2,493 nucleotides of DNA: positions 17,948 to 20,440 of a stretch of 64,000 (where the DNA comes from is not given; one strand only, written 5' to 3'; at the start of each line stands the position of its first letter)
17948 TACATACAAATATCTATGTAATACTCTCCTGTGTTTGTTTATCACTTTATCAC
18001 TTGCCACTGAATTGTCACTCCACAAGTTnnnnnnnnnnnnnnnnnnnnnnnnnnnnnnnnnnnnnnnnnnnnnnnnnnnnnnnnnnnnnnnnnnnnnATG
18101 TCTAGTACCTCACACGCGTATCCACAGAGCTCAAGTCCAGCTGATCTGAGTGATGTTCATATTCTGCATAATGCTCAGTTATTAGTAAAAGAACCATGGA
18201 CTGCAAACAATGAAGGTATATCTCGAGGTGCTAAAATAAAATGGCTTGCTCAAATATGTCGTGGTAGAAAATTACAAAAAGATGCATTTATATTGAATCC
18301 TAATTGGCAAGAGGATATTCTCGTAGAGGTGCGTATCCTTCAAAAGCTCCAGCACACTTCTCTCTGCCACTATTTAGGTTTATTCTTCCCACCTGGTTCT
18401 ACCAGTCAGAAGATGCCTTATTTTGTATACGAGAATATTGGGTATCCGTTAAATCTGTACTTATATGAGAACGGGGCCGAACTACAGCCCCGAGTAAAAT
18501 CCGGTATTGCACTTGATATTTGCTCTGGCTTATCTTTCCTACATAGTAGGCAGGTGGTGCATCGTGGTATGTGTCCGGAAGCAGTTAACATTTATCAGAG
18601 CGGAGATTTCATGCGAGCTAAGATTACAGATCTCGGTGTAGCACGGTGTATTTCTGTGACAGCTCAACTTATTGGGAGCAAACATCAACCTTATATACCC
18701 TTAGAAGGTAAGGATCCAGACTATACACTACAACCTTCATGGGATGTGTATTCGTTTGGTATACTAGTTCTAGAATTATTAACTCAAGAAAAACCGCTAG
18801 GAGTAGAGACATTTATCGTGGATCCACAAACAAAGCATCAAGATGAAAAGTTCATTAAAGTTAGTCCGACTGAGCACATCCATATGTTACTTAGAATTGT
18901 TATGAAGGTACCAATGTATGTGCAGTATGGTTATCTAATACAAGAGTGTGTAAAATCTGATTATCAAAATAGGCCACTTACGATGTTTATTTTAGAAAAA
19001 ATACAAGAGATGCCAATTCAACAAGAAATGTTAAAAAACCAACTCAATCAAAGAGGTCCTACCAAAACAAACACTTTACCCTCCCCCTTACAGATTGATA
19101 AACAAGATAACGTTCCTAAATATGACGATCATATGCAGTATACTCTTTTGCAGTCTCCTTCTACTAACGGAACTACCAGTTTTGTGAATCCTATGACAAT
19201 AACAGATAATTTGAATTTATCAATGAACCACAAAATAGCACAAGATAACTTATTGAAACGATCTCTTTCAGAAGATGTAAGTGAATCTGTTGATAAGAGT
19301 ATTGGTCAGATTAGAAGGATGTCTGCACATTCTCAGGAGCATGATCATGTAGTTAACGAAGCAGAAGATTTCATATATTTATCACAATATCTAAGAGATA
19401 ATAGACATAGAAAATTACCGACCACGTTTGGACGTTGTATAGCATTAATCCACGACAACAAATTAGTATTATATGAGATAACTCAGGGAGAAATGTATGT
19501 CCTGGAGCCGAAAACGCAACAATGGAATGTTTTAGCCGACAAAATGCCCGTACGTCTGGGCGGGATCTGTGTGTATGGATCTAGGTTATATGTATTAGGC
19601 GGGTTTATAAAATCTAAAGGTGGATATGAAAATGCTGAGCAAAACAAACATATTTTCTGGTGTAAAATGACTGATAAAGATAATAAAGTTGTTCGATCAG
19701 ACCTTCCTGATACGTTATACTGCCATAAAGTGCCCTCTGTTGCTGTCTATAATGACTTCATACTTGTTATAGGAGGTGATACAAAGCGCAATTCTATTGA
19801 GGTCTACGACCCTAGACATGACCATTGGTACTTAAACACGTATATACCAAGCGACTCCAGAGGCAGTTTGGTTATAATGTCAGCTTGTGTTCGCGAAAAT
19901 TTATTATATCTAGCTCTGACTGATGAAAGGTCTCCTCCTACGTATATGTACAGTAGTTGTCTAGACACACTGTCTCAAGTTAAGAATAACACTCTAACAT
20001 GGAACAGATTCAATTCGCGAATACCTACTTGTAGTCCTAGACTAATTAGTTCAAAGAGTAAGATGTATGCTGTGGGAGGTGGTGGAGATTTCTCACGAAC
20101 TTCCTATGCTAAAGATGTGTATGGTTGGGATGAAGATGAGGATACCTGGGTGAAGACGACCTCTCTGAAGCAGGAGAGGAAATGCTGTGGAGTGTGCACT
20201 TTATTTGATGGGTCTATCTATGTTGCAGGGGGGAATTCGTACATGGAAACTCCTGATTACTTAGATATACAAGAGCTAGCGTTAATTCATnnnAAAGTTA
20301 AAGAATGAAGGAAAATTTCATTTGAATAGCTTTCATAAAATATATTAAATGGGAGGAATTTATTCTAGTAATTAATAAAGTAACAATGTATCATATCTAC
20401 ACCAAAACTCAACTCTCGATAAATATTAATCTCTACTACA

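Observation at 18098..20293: Intronless pseudokinase fused to a Kelch propeller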

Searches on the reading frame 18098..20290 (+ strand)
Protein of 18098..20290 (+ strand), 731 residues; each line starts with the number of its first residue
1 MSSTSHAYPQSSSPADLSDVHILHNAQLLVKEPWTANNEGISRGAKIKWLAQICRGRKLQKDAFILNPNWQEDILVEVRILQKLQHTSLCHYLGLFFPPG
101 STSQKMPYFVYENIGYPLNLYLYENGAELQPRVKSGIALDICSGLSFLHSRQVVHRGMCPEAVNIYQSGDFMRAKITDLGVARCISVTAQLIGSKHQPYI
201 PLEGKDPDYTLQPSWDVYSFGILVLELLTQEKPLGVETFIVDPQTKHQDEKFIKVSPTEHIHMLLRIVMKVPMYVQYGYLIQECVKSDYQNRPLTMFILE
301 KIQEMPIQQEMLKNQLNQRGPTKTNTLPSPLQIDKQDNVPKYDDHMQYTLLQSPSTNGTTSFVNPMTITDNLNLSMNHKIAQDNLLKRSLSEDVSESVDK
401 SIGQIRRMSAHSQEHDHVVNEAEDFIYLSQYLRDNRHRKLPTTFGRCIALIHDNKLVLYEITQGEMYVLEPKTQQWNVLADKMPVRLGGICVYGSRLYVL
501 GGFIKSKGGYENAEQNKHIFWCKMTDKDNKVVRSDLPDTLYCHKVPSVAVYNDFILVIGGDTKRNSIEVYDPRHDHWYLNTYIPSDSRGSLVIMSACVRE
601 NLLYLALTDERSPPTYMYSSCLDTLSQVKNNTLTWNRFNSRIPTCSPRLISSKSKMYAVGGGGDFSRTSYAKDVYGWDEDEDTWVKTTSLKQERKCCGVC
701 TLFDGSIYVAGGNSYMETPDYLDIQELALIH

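Call 3: search_protein_families(library=pfam, proteins=[window:18098-20290:+], max_evalue=1)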
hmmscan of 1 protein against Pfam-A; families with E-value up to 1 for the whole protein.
window:18098-20290:+ (731 aa): 9 families
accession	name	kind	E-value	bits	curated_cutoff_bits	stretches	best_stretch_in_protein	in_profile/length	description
PF07714.23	PK_Tyr_Ser-Thr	-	4.2e-18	66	23.1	1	71-296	45-252/258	Protein tyrosine and serine/threonine kinase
PF00069.31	Pkinase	-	3.1e-17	63.3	31.7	1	71-299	42-258/263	Protein kinase domain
PF25210.1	Kelch_FKB95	-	3.9e-13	50.1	70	2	637-715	27-100/268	FKB95, Kelch-repeats domain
PF01344.31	Kelch_1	-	2.2e-10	40.3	20.1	2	547-578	6-40/46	Kelch motif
PF24681.1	Kelch_KLHDC2_KLHL20_DRC7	-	3.4e-10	40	50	1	490-712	4-221/221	KLHDC2/KLHL20/DRC7 Kelch-repeats domain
PF13964.12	Kelch_6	-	1.2e-07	31.9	25.3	1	542-577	1-40/50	Kelch motif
PF07646.21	Kelch_2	-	4.4e-05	23.7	21.3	0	490-509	7-21/48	Kelch motif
PF13415.12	Kelch_3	-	7.5e-05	23.2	22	1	654-701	2-47/48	Galactose oxidase, central domain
PF24996.1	NANM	-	0.0071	15.7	45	0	649-713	59-125/350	N-acetylneuraminate epimerase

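Call 4: search_solved_structures(query=window:18098-20290:+, max_evalue=0.01, show_alignments=2)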
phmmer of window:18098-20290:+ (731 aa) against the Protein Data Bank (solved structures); distinct sequences matched with E-value up to 0.01: 1045 (the best 60 are shown).
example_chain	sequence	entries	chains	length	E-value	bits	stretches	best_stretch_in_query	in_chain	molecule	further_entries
7on6_A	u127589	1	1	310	6.6e-16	60.6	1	560-713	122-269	SAKe6AE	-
7op4_A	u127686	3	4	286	2.2e-15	58.8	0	547-582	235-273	SAKe6BE-3HH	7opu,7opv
8pju_A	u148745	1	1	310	2.8e-14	55.2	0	654-714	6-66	SAKe6DEtal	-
8pjy_A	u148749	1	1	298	3.9e-14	54.7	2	468-580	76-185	SAKe6EEref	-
7t6f_A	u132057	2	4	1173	4.2e-14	54.6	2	72-229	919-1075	Tyrosine-protein kinase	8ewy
7ona_A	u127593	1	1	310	2.7e-13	51.9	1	468-579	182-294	SAKe6AC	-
7onc_A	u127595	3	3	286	2.9e-13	51.8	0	547-582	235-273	SAKe6BE | S6BE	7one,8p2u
7on7_A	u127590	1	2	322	2.4e-12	48.8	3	562-722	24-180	SAKe6BE-L2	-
8pjz_A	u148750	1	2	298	3.8e-12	48.1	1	548-712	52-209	SAKe6EEtal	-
7pvp_A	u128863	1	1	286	6.7e-12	47.3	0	547-585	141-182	SAKe6BC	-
8pjv_A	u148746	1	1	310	2.1e-11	45.7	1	560-712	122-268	SAKe6DR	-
8pjw_A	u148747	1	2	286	4.1e-11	44.7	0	655-712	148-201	SAKe6FE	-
7ong_A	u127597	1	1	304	6.8e-11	44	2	468-581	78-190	SAKe6BE-L1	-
8pjr_A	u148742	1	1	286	1.4e-10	42.9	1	469-579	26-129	SAKe6AC-LB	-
8pjt_A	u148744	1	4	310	2.1e-10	42.4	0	655-713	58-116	SAKe6DEref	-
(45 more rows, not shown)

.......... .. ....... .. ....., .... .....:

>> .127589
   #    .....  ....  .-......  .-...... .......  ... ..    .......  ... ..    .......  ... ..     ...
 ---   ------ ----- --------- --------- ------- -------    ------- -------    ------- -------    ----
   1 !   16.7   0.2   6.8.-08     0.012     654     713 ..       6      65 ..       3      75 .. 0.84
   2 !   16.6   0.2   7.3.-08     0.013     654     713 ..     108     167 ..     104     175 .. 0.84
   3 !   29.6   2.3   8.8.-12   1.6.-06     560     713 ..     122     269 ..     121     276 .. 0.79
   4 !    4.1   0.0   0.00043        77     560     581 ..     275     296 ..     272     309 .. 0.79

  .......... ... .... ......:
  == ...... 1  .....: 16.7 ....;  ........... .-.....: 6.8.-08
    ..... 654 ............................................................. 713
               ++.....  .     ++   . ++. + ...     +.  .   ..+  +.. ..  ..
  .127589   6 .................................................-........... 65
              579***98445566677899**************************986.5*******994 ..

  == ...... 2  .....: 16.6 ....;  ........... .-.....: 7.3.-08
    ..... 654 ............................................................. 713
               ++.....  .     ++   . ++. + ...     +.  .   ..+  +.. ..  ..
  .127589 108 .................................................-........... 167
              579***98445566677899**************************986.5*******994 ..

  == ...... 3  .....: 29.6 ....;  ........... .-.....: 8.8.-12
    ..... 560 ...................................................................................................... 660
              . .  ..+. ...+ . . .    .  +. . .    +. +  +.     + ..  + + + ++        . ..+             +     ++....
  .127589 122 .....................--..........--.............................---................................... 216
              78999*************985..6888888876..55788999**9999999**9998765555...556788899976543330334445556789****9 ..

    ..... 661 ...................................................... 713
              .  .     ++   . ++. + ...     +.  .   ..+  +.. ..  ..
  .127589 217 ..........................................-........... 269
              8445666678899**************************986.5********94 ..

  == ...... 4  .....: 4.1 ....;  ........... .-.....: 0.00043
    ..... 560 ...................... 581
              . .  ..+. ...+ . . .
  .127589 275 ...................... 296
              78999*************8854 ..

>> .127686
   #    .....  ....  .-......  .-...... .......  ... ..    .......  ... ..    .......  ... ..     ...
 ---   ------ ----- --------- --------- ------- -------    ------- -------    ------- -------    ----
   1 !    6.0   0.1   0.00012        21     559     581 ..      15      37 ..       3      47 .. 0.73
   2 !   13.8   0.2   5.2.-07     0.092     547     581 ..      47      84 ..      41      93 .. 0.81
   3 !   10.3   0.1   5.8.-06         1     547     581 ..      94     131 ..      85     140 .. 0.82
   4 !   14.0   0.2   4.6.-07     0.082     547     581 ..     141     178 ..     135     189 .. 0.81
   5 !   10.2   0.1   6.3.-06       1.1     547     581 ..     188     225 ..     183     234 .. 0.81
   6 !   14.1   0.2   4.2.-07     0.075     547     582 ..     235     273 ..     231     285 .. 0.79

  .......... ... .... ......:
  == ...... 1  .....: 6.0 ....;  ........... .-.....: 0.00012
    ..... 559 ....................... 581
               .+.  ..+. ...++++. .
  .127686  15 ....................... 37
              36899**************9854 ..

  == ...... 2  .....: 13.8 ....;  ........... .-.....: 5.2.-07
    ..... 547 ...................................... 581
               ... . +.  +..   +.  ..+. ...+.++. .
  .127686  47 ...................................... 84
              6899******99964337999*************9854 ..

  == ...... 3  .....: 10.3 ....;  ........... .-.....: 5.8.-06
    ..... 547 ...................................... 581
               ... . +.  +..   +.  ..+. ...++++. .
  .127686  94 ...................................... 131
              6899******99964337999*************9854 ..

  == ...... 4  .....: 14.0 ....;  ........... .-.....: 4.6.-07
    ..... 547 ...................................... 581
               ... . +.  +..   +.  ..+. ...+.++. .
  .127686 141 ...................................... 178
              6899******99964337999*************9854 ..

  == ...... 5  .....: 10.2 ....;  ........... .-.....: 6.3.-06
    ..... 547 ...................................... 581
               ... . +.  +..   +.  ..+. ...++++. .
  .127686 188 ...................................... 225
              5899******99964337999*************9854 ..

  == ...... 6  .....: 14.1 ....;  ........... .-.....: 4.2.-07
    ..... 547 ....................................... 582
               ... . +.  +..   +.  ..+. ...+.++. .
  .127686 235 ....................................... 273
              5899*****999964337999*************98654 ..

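Call 5: find_homologous_proteins(query=window:18098-20290:+)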
Query window:18098-20290:+ (731 aa): 24 proteins with E <= 0.001 among 5228 candidates.
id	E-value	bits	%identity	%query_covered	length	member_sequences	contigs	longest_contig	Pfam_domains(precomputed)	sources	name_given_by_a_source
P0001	0.0e+0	1715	100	100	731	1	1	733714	PF07714.24,PF00069.32,PF13418.13,PF13964.13,PF24681.2,PF13415.13,PF01344.32,PF25210.2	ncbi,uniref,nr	ncbi:Serine/threonine-protein kinase PLK4-like [Oopsacas minuta]|uniref:Serine/threonine-protein kin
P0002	0.0e+0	1521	87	100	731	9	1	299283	PF07714.24,PF00069.32,PF13964.13,PF24681.2,PF13415.13,PF01344.32,PF25210.2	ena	-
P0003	0.0e+0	1420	83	100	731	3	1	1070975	PF07714.24,PF00069.32,PF07646.22,PF13418.13,PF24681.2,PF13415.13,PF01344.32,PF25210.2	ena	-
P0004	5.9e-223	760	71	63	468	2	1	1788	PF07646.22,PF13418.13,PF13964.13,PF24681.2,PF13415.13,PF01344.32,PF25210.2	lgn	-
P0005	7.0e-31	125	28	31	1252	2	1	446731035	PF27233.1,PF07714.24,PF00069.32,PF10140.16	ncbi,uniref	ncbi:uncharacterized protein [Rutidosis leptorrhynchoides]|uniref:uncharacterized protein isoform X2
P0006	3.3e-8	50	36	15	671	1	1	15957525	PF07714.24,PF00069.32,PF00403.33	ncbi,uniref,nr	ncbi:Serine threonine kinase [Olea europaea subsp. europaea]|uniref:Serine threonine kinase n=1 Tax=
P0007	1.1e-6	45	32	23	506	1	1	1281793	PF07714.24,PF00069.32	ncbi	ncbi:unnamed protein product, partial [Closterium sp. Yama58-4]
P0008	1.2e-6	45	36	15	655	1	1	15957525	PF07714.24,PF00069.32,PF00403.33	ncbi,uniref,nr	ncbi:Serine threonine kinase [Olea europaea subsp. europaea]|uniref:Serine threonine kinase n=1 Tax=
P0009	2.2e-6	44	33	22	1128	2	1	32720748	PF07714.24,PF23598.2,PF00069.32,PF13516.13,PF24758.2,PF24141.2,PF00560.40,PF08263.18,PF12799.14,PF13855.13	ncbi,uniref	ncbi:uncharacterized protein [Primulina huaijiensis]|uniref:uncharacterized protein n=1 Tax=Primulin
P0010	1.5e-5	41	32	22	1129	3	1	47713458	PF07714.24,PF23598.2,PF00069.32,PF13516.13,PF24758.2,PF24141.2,PF00560.40,PF08263.18,PF12799.14,PF13855.13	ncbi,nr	ncbi:hypothetical protein C2S51_037282 [Perilla frutescens var. frutescens]|nr:hypothetical protein 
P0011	1.8e-5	41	36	15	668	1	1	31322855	PF07714.24,PF00069.32,PF00403.33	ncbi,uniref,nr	ncbi:probable LRR receptor-like serine/threonine-protein kinase At1g51880 [Olea europaea var. sylves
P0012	3.1e-5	40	32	21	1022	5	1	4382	PF07714.24,PF00069.32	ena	-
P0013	2.2e-4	37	29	28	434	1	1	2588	PF07714.24,PF00069.32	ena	-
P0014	2.8e-4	37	28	29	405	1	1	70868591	PF07714.24,PF00069.32,PF07645.22,PF00008.34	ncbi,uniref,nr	ncbi:hypothetical protein L6452_36831 [Arctium lappa]|uniref:Uncharacterized protein n=1 Tax=Arctium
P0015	3.7e-4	37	27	25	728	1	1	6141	PF07714.24,PF00069.32,PF03109.23,PF03793.25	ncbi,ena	-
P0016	3.7e-4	37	28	38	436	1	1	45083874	PF07714.24,PF00069.32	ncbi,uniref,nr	ncbi:hypothetical protein Vadar_024439 [Vaccinium darrowii]|uniref:Uncharacterized protein n=1 Tax=V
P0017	5.2e-4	36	31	22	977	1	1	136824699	PF07714.24,PF23598.2,PF00069.32,PF24758.2,PF24141.2,PF00560.40,PF08263.18,PF12799.14,PF13855.13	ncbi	ncbi:hypothetical protein AHAS_Ahas17G0220100 [Arachis hypogaea]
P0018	6.5e-4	36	31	24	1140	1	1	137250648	PF07714.24,PF23598.2,PF00069.32,PF13516.13,PF24758.2,PF24141.2,PF00560.40,PF08263.18,PF12799.14,PF13855.13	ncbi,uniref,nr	ncbi:probable LRR receptor-like serine/threonine-protein kinase At4g36180 [Lotus japonicus]|uniref:p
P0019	7.8e-4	36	27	31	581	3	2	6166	PF07714.24,PF00069.32,PF03109.23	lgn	-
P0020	8.8e-4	35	27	31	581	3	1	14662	PF07714.24,PF00069.32,PF03109.23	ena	-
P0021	8.9e-4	35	36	15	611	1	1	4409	PF07714.24,PF00069.32,PF03109.23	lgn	-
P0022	9.0e-4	35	27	22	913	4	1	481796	PF07714.24,PF00069.32,PF03109.23,PF01636.30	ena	-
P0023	9.5e-4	35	30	25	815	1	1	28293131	PF07714.24,PF00069.32,PF01453.31,PF00954.26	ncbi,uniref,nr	ncbi:hypothetical protein PR202_ga16557 [Eleusine coracana subsp. coracana]|uniref:non-specific seri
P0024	9.9e-4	35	25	33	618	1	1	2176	PF07714.24,PF23598.2,PF00069.32,PF00560.40,PF08263.18,PF12799.14,PF13855.13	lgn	-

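Call 9: find_encoding_contigs(protein=P0002, flank=10000, max_places=3)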
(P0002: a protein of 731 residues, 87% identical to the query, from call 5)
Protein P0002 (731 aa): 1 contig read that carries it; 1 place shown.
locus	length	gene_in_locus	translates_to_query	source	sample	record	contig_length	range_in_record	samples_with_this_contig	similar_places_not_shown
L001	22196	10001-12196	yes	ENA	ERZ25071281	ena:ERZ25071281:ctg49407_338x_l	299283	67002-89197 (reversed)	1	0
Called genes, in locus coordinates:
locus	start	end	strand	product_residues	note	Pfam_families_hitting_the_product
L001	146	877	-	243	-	-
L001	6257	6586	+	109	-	PF00085:Thioredoxin (weak), PF13905:Thioredoxin_8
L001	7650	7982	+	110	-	PF13905:Thioredoxin_8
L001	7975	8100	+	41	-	-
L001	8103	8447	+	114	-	-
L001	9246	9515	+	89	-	-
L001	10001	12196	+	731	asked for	PF00069:Pkinase, PF07714:PK_Tyr_Ser-Thr, PF13415:Beta-prop_FBX42 (faint), PF13964:Beta-prop_Calicin (faint), PF25210:Kelch_FKB95 (faint), PF01344:Kelch_1 (faint), PF24681:Kelch_KLHDC2_KLHL20_DRC7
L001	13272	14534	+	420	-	PF23355:IFT52_GIFT, PF09822:ABC_transp_aux, PF14258:DUF4350 (faint), PF23352:IFT52_central, PF21178:Itf52_C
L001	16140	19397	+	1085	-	PF02199:SapA, PF05184:SapB_1, PF03489:SapB_2 (weak)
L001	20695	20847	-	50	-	-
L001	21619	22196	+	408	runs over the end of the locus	PF01436:NHL (weak), PF17170:DUF5128, PF01436:NHL (weak)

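Call 10: find_encoding_contigs(protein=P0003, flank=10000, max_places=3)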
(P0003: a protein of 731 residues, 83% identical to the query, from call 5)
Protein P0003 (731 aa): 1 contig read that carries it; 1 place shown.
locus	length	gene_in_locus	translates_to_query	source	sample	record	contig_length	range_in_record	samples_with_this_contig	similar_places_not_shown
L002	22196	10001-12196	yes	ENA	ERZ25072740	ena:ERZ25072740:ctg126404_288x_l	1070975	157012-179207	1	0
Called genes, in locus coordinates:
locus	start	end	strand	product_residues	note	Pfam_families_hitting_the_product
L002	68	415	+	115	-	PF13905:Thioredoxin_8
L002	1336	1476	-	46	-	-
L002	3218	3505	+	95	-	-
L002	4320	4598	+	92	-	-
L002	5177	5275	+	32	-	-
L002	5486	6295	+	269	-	-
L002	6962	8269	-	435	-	PF01436:NHL (faint)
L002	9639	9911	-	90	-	-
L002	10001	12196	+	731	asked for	PF00069:Pkinase, PF07714:PK_Tyr_Ser-Thr, PF25210:Kelch_FKB95 (faint), PF13415:Beta-prop_FBX42 (faint), PF13418:Beta-prop_TYW4 (faint), PF01344:Kelch_1 (faint), PF07646:Kelch_2 (faint), PF24681:Kelch_KLHDC2_KLHL20_DRC7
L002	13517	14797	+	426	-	PF23355:IFT52_GIFT, PF14258:DUF4350 (faint), PF09822:ABC_transp_aux, PF03345:OST48_N (faint), PF23352:IFT52_central, PF21178:Itf52_C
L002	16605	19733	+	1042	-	PF20825:Saposin (faint), PF05184:SapB_1 (weak), PF03489:SapB_2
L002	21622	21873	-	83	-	-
